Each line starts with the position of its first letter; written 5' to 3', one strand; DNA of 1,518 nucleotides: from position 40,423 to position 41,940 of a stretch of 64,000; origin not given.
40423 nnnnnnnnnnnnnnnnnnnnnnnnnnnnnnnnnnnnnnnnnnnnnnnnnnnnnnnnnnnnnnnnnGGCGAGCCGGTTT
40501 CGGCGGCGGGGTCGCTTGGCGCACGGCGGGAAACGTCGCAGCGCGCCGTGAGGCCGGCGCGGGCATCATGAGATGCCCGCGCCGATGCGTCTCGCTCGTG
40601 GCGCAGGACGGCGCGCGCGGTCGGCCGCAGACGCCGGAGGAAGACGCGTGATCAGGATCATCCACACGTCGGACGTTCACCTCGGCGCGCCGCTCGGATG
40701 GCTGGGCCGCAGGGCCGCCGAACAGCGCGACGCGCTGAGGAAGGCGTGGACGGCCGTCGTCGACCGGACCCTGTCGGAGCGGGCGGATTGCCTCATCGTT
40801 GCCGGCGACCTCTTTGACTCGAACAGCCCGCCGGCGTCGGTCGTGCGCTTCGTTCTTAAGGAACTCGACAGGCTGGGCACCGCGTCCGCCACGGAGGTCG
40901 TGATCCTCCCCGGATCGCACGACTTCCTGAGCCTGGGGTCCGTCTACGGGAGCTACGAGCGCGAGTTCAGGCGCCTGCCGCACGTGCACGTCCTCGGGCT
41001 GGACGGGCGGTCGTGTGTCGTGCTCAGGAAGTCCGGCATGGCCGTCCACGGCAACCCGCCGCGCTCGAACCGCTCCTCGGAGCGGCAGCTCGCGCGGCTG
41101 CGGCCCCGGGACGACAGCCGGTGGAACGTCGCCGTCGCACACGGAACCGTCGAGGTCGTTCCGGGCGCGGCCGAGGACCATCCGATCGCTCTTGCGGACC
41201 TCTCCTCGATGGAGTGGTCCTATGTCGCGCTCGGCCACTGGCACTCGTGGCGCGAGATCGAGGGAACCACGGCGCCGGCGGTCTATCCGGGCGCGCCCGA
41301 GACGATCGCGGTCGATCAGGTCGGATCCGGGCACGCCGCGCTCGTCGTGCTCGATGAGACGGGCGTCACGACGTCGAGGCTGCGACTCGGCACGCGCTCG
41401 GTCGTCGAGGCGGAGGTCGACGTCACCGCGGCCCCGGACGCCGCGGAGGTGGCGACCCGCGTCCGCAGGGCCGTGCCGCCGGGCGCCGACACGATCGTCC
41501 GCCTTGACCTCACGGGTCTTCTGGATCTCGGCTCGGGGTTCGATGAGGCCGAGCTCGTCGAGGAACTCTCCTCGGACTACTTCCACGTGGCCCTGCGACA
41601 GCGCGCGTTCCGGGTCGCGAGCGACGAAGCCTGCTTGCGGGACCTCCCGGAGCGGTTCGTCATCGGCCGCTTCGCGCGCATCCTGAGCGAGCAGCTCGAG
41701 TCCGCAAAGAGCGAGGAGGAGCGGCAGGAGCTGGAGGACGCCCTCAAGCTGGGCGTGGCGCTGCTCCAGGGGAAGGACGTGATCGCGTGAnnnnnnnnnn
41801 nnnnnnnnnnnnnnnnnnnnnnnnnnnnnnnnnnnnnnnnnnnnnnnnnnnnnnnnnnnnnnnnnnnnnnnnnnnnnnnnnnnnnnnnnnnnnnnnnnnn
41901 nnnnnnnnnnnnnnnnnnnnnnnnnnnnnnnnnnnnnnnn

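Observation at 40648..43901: Membrane-anchored SbcCD paralogue: Rad50-like ATPase whose hook is replaced by a TM hairpin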

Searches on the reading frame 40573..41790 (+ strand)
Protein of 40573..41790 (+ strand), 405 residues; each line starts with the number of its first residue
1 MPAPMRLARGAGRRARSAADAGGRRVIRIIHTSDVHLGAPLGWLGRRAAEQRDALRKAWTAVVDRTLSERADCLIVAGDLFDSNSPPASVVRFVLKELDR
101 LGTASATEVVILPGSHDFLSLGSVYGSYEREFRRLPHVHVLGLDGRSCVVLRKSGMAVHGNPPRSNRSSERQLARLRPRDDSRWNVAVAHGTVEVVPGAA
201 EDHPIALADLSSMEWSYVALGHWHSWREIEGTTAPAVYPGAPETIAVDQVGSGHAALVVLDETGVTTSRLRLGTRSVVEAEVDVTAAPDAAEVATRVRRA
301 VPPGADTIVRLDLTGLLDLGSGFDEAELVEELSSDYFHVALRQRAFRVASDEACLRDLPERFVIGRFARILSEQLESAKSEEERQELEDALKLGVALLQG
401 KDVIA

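Call 3: search_protein_families(library=pfam, proteins=[window:40573-41790:+], max_evalue=0.01)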
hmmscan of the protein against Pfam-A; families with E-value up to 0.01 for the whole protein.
window:40573-41790:+ (405 aa): 2 families
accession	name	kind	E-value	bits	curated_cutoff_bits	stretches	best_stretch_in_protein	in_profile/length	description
PF00149.33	Metallophos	-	1.2e-13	52.4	21.5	1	27-225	1-190/191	Calcineurin-like phosphoesterase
PF12850.12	Metallophos_2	-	1e-05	26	27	1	28-244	2-137/154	Calcineurin-like phosphoesterase superfamily domain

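Call 4: search_protein_families(library=ncbifam, proteins=[window:40573-41790:+], max_evalue=0.01)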
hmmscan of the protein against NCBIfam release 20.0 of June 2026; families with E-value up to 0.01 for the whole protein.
window:40573-41790:+ (405 aa): 10 families
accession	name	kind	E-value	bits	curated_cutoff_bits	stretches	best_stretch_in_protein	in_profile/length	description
TIGR00619.1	sbcd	subfamily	1.3e-21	77.6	77.65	1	27-121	1-90/252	exonuclease subunit SbcD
NF008206.2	PRK10966.1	equivalog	9e-14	51.4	450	1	27-120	1-88/380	exonuclease subunit SbcD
NF041031.1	Mre11_Sulfo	equivalog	7.1e-13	48.5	500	1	29-250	2-217/374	DNA double-strand break repair protein Mre11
NF041030.1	Mre11_Halo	equivalog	1.9e-12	47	550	1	27-314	2-270/361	DNA double-strand break repair protein Mre11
NF041754.1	sbcd_Bac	equivalog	3.1e-12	46.4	750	1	27-117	1-86/390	exonuclease subunit SbcD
NF041029.1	Mre11_Pyroc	equivalog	1.2e-09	37.5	600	1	28-117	2-86/438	DNA double-strand break repair protein Mre11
NF041753.2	sbcd_Staph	equivalog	3.5e-06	26.1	480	1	28-117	2-86/375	exonuclease subunit SbcD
NF053862.1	DS9_1_antiphage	equivalog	7.7e-05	21.7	420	1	28-118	195-289/486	anti-phage phosphoesterase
NF011981.0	PRK15446.1-2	equivalog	0.0067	15.1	375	1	280-360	248-326/378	alpha-D-ribose 1-methylphosphonate 5-triphosphate diphosphatase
TIGR00583.1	mre11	equivalog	0.0075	15.3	434.6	0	26-99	3-71/405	DNA repair protein (mre11)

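Call 5: search_protein_families(library=padloc, proteins=[window:40573-41790:+], max_evalue=0.01)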
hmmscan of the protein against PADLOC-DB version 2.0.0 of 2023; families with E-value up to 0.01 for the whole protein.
window:40573-41790:+ (405 aa): 1 family
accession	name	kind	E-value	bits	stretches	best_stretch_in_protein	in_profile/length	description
PDLC00736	Effector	-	0.00066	16.7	1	28-118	4-86/561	Endonuclease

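Call 22: search_solved_structures(query=window:40648-41790:+, max_evalue=0.01, show_alignments=2)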
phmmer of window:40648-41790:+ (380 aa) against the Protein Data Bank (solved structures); distinct sequences matched with E-value up to 0.01: 18.
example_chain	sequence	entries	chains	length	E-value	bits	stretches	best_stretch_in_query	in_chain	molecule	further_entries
4o24_A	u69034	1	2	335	6.5e-15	58.4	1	2-103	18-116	Exonuclease, putative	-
2q8u_A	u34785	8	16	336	6.5e-15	58.4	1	2-103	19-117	Exonuclease, putative | Nuclease SbcCD subunit D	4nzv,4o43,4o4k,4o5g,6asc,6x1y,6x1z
3qg5_C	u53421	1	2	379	1.2e-14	57.5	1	3-103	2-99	Mre11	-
3thn_A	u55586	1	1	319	1e-13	54.5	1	3-103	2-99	Exonuclease, putative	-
3tho_B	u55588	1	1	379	1.6e-13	53.9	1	3-103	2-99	Exonuclease, putative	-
4lty_C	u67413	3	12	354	1.9e-08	37.2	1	2-95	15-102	Exonuclease subunit SbcD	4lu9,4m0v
6s6v_A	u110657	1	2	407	3.9e-08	36.1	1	2-95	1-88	Nuclease SbcCD subunit D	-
1ii7_A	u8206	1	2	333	4.1e-08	36.1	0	3-97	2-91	Mre11 nuclease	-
3dsc_A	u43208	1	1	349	4.6e-08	35.9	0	3-97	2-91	DNA double-strand break repair protein mre11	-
4hd0_A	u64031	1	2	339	2.5e-07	33.5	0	3-97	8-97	DNA double-strand break repair protein Mre11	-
3dsd_A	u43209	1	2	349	3.6e-07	32.9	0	148-218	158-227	DNA double-strand break repair protein mre11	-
7yzo_A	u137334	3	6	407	3.9e-07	32.8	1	2-93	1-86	Nuclease SbcCD subunit D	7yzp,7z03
6s85_A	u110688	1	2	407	4.8e-07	32.5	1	2-93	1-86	Nuclease SbcCD subunit D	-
1s8e_A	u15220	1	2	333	5.4e-07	32.4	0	148-218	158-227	exonuclease putative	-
7dog_A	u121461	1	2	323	9.8e-07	31.5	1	1-205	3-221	Nuclease SbcCD subunit D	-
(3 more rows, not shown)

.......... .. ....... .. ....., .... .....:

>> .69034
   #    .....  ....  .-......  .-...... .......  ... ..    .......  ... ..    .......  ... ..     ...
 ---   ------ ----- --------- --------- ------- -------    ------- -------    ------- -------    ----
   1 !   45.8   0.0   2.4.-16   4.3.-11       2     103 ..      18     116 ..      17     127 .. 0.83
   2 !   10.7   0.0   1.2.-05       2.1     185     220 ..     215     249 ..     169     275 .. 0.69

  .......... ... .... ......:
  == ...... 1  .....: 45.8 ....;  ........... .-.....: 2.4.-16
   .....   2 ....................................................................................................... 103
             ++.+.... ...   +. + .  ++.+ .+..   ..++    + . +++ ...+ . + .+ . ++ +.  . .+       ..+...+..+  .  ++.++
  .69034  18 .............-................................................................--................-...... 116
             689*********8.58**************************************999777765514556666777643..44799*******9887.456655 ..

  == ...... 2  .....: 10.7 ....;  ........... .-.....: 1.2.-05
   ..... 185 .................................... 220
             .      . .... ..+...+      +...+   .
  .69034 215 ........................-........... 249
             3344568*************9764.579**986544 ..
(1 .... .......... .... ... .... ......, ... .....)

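Call 76: find_homologous_proteins(query=window:40648-41790:+, max_evalue=0.00001)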
Query window:40648-41790:+ (380 aa): 187 proteins with E <= 0.00001 among 8000 candidates; the best 120 are listed.
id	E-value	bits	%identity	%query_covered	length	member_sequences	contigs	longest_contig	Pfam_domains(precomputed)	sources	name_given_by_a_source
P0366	4.7e-245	830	100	100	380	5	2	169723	PF12850.13,PF00149.34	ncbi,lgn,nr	ncbi:MAG: DNA repair exonuclease [Candidatus Eisenbacteria bacterium]|nr:DNA repair exonuclease [Can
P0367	1.4e-196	671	81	100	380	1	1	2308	PF12850.13,PF00149.34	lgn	-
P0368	1.6e-196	671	80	100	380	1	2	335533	PF12850.13,PF00149.34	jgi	jgi:exonuclease SbcD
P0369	2.3e-196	670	80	100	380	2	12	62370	PF12850.13,PF00149.34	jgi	jgi:DNA repair exonuclease SbcCD nuclease subunit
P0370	2.5e-195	667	79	100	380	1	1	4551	PF12850.13,PF00149.34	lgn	-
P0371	7.8e-194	662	79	100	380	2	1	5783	PF12850.13,PF00149.34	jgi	jgi:DNA repair exonuclease SbcCD nuclease subunit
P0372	2.4e-192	657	78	100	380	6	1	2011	PF12850.13,PF00149.34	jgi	-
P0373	2.5e-191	654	78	100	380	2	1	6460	PF12850.13,PF00149.34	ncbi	-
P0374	1.9e-172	592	72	100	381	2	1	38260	PF00149.34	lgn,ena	-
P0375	1.4e-137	477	59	100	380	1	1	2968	PF00149.34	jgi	jgi:DNA repair exonuclease SbcCD nuclease subunit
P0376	8.3e-136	471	58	100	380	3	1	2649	PF00149.34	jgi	jgi:exonuclease SbcD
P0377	1.6e-135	470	59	100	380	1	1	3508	PF00149.34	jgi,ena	-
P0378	1.7e-135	470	59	100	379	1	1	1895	PF00149.34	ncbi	-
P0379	1.1e-134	467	58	100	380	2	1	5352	PF00149.34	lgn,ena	-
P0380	1.5e-134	467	58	100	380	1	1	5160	PF00149.34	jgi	jgi:DNA repair exonuclease SbcCD nuclease subunit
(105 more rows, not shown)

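Call 79: find_encoding_contigs(protein=P0366, flank=3000, max_places=2)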
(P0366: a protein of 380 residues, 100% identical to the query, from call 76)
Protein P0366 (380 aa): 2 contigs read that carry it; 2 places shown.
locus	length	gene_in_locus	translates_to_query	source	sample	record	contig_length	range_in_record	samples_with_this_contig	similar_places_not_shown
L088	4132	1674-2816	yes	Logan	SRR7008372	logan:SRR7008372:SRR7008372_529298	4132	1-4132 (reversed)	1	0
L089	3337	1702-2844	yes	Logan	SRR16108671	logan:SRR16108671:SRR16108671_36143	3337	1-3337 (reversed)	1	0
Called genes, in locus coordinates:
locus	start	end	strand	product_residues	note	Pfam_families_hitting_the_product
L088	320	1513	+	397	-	-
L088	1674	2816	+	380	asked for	PF00149:Metallophos, PF12850:Metallophos_2 (faint)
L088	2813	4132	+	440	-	?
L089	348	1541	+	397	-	-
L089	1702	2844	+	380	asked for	PF00149:Metallophos, PF12850:Metallophos_2 (faint)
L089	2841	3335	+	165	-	?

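Call 82: predict_structure(alignment_id=A6)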
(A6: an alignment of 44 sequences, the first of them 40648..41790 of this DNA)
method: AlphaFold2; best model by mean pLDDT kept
length: 380 residues; sequences in the alignment: 44
mean_pLDDT: 91.3   pTM: 0.82
mean pLDDT of the five models: 91.3, 90.9, 89.6, 89.6, 89.1
residues with pLDDT >= 90: 273; 70-90: 91; 50-70: 15; < 50: 1
segments of 3 or more residues with pLDDT < 50: none
pLDDT, mean of each block of 10 residues (from residue 1): 98 95 97 99 98 97 98 97 98 94 95 94 95 96 89 94 95 86 87 96 93 97 92 96 97 94 93 97 94 81 94 90 66 74 86 83 80 65
secondary structure, 60 per line:
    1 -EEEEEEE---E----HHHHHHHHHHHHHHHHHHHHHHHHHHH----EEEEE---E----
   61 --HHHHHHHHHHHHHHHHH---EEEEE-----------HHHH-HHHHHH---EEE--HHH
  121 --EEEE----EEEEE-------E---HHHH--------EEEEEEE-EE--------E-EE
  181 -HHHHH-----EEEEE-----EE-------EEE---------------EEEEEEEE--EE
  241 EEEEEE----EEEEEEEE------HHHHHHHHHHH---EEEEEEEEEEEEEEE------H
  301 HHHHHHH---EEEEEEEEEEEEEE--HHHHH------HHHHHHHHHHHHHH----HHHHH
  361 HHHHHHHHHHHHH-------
elements in order: E2-8 H17-43 E48-52 H63-79 E83-87 H99-102 H104-109 E113-115 E123-126 E131-135 H147-150 E159-165 H182-186 E192-196 E211-213 E229-236 E239-246 E251-258 H265-275 E279-293 H300-307 E311-324 H327-331 H338-351 H356-373

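Call 84: fold_search(model_id=the predicted structure, library=pdb)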
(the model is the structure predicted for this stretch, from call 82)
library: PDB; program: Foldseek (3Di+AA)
matches with E <= 10: 1009; with E <= 0.001: 114
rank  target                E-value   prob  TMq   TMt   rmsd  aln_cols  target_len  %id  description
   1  5dny_A                1.0e-15  1.00  0.59  0.63  10.4       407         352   15  Structure of the ATPrS-Mre11/Rad50-DNA complex (released 2016-02-24)
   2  5dny_C                1.2e-15  1.00  0.58  0.62   9.6       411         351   14  Structure of the ATPrS-Mre11/Rad50-DNA complex (released 2016-02-24)
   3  3av0_A                2.4e-15  1.00  0.60  0.61  11.2       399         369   16  Crystal structure of Mre11-Rad50 bound to ATP S (released 2011-05-25)
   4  3dsd_A                4.1e-15  1.00  0.63  0.71   5.1       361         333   18  Crystal structure of P. furiosus Mre11-H85S bound to a branched DNA and manganese (released 2008-10-14)
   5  4tug_C                9.9e-15  1.00  0.57  0.68   7.1       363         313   17  Crystal structure of MjMre11-DNA2 complex (released 2014-10-15)
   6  4tug_A                1.0e-14  1.00  0.57  0.67   6.7       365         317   16  Crystal structure of MjMre11-DNA2 complex (released 2014-10-15)
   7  1ii7_B                1.2e-14  1.00  0.61  0.69   6.0       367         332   19  Crystal structure of P. furiosus Mre11 with manganese and dAMP (released 2001-05-30)
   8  1ii7_A                1.4e-14  1.00  0.60  0.68   6.0       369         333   19  Crystal structure of P. furiosus Mre11 with manganese and dAMP (released 2001-05-30)
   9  1s8e_A                1.5e-14  1.00  0.61  0.69   5.8       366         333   19  Crystal structure of Mre11-3 (released 2004-08-10)
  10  4tug_B                2.2e-14  1.00  0.57  0.68   5.3       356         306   17  Crystal structure of MjMre11-DNA2 complex (released 2014-10-15)
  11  4tug_E                2.4e-14  1.00  0.58  0.69   5.8       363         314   17  Crystal structure of MjMre11-DNA2 complex (released 2014-10-15)
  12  4tug_D                2.4e-14  1.00  0.56  0.68   5.4       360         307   16  Crystal structure of MjMre11-DNA2 complex (released 2014-10-15)
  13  4hd0_A                4.9e-14  1.00  0.61  0.68   5.8       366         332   19  Mre11 ATLD17/18 mutation retains Tel1/ATM activity but blocks DNA double-strand break repair (released 2012-10-31)
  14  6s6v_A                5.5e-14  1.00  0.61  0.60  10.4       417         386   21  Resting state of the E. coli Mre11-Rad50 (SbcCD) head complex bound to ATPgS (released 2019-09-04)
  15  7yzo_A                6.5e-14  1.00  0.61  0.61   9.0       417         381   20  Endonuclease state of the E. coli Mre11-Rad50 (SbcCD) head complex bound to ADP and dsDNA (released 2022-08-17)
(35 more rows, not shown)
